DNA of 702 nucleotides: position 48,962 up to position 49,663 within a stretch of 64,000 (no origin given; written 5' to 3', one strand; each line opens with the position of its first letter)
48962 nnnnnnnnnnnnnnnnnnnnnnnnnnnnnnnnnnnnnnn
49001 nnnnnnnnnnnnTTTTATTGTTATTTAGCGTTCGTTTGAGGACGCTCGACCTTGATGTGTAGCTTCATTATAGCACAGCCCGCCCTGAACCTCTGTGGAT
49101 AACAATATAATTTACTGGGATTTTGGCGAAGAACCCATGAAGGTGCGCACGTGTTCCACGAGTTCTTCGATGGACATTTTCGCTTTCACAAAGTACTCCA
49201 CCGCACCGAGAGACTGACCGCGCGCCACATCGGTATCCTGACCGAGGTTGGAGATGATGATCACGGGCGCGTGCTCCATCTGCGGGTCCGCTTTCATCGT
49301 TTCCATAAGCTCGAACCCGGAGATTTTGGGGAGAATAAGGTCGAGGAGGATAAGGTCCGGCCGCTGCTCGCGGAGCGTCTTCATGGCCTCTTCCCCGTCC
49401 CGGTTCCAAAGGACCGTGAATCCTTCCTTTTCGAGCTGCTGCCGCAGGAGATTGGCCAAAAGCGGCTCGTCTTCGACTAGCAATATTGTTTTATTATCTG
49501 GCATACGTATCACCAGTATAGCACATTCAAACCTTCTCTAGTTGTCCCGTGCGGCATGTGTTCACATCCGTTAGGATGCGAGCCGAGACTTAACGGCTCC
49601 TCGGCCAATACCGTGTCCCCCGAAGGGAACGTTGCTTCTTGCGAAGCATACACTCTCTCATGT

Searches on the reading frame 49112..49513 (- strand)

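Call 6: search_protein_families(library=pfam, proteins=[window:49112-49513:-], max_evalue=0.001)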
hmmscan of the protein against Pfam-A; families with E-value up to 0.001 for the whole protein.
window:49112-49513:- (133 aa): 1 family
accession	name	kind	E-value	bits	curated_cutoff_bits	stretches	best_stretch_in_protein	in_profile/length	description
PF00072.30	Response_reg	-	2e-25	89.5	30.2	1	10-122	1-110/111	Response regulator receiver domain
